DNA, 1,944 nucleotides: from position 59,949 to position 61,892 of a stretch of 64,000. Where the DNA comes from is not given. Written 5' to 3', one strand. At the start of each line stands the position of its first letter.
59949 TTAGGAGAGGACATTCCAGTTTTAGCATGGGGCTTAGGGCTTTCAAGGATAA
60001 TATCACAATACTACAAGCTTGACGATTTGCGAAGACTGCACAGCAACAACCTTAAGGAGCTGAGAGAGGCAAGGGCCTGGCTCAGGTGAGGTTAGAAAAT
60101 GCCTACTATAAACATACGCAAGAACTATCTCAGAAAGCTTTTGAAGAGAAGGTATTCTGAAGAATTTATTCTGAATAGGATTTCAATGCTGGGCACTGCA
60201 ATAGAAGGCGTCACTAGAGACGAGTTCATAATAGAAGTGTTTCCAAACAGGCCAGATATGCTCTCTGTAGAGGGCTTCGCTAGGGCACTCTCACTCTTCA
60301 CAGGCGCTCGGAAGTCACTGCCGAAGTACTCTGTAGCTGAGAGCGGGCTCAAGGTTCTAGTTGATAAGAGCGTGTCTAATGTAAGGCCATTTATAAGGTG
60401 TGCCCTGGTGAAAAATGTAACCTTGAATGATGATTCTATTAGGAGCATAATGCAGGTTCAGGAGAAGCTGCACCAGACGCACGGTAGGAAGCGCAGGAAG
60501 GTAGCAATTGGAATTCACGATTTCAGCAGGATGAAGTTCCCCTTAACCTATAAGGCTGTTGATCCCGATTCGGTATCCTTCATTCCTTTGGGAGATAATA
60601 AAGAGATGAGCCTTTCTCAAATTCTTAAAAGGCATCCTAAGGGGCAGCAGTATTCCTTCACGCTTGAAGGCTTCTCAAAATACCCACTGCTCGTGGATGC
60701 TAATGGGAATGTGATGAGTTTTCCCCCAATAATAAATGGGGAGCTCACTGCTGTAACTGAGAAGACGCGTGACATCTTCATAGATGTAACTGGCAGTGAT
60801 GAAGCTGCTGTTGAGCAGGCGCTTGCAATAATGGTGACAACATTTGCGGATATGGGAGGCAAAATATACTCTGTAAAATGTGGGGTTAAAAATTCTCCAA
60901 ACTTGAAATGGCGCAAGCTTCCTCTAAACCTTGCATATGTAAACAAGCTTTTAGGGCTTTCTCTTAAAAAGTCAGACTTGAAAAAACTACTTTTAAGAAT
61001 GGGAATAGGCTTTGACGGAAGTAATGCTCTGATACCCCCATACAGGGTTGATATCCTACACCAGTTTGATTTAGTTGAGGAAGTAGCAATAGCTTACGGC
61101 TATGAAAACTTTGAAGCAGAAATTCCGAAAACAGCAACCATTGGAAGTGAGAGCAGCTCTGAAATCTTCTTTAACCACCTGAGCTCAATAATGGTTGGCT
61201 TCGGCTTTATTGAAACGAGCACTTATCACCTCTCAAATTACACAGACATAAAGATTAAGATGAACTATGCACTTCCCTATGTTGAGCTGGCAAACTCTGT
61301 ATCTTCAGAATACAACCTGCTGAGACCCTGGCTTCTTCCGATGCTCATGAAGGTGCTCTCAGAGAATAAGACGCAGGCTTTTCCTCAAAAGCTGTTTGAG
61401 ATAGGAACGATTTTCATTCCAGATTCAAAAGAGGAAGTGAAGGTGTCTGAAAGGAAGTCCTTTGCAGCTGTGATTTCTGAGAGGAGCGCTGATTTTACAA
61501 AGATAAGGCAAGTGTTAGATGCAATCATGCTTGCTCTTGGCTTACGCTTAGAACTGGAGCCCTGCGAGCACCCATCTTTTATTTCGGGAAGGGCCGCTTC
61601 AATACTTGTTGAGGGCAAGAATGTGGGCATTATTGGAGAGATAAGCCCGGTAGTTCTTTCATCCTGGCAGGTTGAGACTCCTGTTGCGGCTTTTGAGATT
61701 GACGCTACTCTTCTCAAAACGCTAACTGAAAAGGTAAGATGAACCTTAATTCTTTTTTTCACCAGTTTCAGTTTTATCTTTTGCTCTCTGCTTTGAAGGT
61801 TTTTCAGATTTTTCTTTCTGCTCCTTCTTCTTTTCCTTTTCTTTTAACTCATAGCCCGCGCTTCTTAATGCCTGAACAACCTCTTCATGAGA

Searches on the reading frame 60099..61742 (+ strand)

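Call 8: search_protein_families(library=pfam, proteins=[window:60099-61742:+], max_evalue=0.001)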
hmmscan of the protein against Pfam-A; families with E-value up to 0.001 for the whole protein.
window:60099-61742:+ (547 aa): 4 families
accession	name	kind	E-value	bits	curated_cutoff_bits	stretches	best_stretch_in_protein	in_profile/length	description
PF17759.6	tRNA_synthFbeta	-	1e-41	143.2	22.4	1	341-535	4-213/214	Phenylalanyl tRNA synthetase beta chain CLM domain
PF03484.21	B5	-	1.3e-20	73.8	28.6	1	276-335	3-67/67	tRNA synthetase B5 domain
PF18262.7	PhetRS_B1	-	9.7e-10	39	26.8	1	1-69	1-82/83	Phe-tRNA synthetase beta subunit B1 domain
PF03483.22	B3_4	-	1.4e-07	31.7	29.3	1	114-240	35-134/174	B3/4 domain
